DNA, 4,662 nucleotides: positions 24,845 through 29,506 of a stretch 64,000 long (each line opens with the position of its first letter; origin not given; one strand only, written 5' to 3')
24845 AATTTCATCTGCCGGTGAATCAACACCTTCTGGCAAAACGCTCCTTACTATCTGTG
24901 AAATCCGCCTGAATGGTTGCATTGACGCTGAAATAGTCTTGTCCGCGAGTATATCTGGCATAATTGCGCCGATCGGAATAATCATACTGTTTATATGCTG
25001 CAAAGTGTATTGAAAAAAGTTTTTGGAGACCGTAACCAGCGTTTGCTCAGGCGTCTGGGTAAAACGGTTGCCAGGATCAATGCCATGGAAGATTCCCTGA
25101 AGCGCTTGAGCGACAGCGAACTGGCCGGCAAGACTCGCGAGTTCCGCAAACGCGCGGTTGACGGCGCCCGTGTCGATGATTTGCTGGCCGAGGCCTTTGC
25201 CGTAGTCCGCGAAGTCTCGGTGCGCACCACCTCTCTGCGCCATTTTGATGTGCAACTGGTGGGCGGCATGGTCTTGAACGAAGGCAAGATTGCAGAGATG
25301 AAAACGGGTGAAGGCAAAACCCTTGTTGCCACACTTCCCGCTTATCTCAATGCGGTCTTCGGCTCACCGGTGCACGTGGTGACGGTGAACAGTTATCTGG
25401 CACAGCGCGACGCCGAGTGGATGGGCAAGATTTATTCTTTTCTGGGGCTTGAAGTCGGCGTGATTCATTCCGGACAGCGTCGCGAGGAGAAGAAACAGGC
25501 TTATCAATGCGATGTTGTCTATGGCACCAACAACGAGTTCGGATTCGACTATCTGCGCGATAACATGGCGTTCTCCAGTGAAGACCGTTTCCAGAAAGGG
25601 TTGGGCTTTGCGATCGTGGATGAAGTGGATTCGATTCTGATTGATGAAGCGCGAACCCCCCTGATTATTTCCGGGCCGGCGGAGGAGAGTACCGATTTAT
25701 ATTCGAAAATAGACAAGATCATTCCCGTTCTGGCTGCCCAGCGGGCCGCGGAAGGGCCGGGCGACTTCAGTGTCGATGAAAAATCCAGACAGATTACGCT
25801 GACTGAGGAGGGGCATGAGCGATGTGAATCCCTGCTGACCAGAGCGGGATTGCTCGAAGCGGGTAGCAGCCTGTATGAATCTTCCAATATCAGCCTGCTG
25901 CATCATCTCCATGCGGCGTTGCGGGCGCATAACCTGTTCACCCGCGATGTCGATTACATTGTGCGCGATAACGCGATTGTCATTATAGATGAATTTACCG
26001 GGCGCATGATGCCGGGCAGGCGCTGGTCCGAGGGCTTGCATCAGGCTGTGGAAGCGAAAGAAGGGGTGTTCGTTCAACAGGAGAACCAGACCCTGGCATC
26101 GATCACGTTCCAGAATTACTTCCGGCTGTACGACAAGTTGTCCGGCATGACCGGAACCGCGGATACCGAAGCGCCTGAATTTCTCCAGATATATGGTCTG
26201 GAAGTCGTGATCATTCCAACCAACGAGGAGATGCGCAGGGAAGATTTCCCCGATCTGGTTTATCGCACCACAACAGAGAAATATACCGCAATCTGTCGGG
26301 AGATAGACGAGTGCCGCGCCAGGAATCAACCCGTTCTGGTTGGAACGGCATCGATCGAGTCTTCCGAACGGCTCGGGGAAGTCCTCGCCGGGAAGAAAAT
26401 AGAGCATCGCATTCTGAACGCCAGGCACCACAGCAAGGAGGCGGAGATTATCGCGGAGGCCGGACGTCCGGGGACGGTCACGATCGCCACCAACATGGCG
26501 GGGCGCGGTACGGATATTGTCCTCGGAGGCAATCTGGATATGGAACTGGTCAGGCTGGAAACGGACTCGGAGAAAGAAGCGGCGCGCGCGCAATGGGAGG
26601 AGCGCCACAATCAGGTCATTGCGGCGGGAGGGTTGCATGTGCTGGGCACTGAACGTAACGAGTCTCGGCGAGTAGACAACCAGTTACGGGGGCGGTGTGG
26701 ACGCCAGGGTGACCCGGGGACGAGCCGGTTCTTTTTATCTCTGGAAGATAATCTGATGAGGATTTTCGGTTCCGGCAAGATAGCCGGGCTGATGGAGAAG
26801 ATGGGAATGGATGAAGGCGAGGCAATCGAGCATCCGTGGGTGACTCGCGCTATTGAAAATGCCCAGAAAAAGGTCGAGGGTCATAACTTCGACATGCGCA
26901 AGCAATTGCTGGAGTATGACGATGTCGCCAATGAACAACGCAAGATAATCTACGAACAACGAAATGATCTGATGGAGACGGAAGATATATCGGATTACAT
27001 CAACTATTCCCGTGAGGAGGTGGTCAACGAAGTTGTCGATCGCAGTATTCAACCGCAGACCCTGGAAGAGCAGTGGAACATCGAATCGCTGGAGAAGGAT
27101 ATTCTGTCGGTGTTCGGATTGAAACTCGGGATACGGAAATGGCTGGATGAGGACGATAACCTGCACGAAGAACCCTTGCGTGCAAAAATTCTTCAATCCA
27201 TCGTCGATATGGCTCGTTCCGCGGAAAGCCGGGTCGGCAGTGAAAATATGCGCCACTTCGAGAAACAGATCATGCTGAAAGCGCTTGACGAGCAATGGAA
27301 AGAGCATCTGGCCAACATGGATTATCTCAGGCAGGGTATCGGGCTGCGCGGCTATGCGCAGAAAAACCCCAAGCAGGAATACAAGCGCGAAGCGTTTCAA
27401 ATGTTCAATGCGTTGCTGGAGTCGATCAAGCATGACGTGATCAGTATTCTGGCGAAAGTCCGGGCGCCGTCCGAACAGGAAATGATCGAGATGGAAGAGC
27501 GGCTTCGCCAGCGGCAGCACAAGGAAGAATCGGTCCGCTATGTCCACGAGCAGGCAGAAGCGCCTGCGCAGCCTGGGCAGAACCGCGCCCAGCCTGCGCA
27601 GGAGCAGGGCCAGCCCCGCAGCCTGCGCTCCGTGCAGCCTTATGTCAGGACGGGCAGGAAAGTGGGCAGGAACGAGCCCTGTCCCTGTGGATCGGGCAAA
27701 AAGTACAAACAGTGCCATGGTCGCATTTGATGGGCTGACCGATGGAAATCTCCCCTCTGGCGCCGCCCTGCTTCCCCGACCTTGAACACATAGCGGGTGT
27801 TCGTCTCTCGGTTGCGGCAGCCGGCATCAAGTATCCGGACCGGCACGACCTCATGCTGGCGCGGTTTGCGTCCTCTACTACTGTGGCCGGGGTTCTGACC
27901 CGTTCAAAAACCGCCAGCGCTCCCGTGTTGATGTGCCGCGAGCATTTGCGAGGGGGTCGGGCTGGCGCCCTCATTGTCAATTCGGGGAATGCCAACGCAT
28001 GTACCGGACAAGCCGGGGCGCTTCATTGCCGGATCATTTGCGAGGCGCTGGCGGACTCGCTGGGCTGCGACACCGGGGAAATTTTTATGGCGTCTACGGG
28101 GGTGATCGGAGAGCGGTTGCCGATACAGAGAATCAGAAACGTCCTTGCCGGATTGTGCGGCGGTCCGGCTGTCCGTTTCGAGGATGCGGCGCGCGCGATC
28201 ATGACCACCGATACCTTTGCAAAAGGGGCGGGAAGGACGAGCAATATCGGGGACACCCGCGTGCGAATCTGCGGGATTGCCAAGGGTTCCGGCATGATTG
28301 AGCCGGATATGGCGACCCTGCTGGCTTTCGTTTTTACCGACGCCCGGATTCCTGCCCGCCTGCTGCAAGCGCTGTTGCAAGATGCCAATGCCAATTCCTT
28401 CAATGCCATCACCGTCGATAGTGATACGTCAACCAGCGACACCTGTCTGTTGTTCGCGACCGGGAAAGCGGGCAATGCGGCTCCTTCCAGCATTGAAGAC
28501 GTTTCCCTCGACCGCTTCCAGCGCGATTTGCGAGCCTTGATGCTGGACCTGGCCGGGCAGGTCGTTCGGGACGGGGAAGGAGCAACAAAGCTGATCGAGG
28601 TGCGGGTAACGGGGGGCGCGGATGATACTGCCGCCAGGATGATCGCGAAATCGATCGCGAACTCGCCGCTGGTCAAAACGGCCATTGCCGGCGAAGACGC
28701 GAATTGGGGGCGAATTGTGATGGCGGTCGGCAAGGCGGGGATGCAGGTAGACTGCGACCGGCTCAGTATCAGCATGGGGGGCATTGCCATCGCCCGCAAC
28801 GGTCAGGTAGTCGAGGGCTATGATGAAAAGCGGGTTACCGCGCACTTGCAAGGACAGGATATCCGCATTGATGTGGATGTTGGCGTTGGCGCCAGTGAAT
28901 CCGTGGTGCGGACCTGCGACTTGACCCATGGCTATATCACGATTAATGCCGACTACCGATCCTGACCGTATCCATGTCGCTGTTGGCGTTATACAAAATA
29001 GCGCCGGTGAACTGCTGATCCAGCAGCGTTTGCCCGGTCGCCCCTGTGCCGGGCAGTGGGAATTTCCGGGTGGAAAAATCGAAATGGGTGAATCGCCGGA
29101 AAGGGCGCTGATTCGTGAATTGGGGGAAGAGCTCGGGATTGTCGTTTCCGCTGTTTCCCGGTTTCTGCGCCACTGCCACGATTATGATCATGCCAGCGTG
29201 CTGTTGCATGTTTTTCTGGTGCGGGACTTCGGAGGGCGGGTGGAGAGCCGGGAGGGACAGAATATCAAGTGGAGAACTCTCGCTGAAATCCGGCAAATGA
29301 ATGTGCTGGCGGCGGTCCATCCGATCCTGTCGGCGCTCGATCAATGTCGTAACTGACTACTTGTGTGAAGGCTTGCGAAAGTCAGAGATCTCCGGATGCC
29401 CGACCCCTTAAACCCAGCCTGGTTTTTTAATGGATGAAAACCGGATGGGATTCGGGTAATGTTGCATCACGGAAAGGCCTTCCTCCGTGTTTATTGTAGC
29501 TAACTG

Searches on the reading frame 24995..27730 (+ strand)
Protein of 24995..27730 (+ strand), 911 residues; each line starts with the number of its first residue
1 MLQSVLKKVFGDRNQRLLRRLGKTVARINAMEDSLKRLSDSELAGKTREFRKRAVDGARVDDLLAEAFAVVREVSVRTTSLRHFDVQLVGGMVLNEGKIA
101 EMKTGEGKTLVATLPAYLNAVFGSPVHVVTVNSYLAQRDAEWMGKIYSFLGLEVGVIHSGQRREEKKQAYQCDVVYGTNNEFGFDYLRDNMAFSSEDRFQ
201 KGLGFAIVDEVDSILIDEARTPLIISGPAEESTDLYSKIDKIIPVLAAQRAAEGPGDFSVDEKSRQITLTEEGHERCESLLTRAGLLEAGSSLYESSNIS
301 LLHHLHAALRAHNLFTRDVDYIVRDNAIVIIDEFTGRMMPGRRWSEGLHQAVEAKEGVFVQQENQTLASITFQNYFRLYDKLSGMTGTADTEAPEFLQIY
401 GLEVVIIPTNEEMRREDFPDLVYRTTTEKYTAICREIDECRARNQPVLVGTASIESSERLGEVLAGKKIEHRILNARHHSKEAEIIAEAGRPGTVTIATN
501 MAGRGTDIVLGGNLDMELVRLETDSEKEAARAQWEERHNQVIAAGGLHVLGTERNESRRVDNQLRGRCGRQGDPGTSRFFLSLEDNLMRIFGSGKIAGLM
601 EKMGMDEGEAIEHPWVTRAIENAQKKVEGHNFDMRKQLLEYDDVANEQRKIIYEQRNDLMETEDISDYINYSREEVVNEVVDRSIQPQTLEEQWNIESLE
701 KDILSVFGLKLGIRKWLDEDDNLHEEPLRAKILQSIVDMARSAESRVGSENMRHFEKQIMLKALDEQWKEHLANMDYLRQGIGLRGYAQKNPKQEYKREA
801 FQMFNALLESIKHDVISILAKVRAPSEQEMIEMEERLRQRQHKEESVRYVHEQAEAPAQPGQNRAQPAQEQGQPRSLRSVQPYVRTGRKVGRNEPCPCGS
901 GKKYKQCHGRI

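Call 5: search_protein_families(library=padloc, proteins=[window:24995-27730:+], max_evalue=10)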
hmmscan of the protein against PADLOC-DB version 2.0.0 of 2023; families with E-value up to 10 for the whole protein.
window:24995-27730:+ (911 aa): 6 families
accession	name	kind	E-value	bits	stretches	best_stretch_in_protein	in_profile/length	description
PDLC04917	PDC-S12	-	4.6e-09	34.5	1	816-908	138-216/218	-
PDLC00833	E1-E2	-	1.7e-05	22.4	1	886-909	168-191/222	E1-E2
PDLC00872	E2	-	2.5e-05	21.9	1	885-909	163-187/216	E2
PDLC00865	E2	-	5.5e-05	20.7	1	884-910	165-190/219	E2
PDLC00871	E2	-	0.0002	19.1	1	887-910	168-190/241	E2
PDLC00870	E2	-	0.0062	14.6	1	894-910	175-191/223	E2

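Call 19: search_protein_families(library=pfam, proteins=[window:24995-27730:+], max_evalue=0.001)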
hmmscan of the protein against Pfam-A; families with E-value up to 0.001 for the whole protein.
window:24995-27730:+ (911 aa): 6 families
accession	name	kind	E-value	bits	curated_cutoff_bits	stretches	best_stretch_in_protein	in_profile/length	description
PF07517.20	SecA_DEAD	-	2.9e-127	424.3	24.6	1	6-396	1-289/290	SecA DEAD-like domain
PF21090.3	P-loop_SecA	-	5.4e-87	291.1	27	1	413-608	2-205/205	SecA P-loop domain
PF07516.18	SecA_SW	-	3.7e-70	236.5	26.7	1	610-822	1-199/200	SecA Wing and Scaffold domain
PF01043.26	SecA_PP_bind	-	5.9e-40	136.7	23.5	1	232-353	2-110/110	SecA preprotein cross-linking domain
PF02810.21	SEC-C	-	1.4e-10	41.2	20.4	1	892-910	1-19/19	SEC-C motif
PF00270.35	DEAD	-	9.5e-09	35.6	26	1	99-216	18-131/167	DEAD/DEAH box helicase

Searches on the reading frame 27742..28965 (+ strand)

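Call 5: search_protein_families(library=padloc, proteins=[window:27742-28965:+], max_evalue=10)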
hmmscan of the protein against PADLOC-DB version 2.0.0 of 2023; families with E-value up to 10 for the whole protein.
window:27742-28965:+ (407 aa): 0 families

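Call 19: search_protein_families(library=pfam, proteins=[window:27742-28965:+], max_evalue=0.001)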
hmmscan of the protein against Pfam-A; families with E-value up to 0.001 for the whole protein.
window:27742-28965:+ (407 aa): 1 family
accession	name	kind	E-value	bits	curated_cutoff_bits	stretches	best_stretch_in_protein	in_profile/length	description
PF01960.23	ArgJ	-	9.5e-140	466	32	1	22-407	2-377/377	ArgJ family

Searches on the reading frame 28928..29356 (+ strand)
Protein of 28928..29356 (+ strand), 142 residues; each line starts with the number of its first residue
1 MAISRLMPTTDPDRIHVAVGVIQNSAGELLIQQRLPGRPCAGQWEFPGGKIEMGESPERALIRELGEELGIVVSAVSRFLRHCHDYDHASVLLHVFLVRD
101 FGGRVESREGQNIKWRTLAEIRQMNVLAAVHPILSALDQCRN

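Call 5: search_protein_families(library=padloc, proteins=[window:28928-29356:+], max_evalue=10)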
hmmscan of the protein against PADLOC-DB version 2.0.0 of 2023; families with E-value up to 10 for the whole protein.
window:28928-29356:+ (142 aa): 1 family
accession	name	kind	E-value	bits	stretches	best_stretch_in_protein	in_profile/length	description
PDLC04899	PDC-S07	-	9.6e-36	120.4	1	13-139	5-130/135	-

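Call 19: search_protein_families(library=pfam, proteins=[window:28928-29356:+], max_evalue=0.001)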
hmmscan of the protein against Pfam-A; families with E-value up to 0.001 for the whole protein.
window:28928-29356:+ (142 aa): 3 families
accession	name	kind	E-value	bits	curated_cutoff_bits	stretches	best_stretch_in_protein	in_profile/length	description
PF00293.34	NUDIX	-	1.5e-21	77.2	21.1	1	16-123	3-119/134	NUDIX domain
PF14815.12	NUDIX_4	-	3e-21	75.7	35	1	18-135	1-112/113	NUDIX domain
PF22327.2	Nudt16-like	-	0.0003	21.2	27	1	42-96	33-91/161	U8 snoRNA-decapping enzyme-like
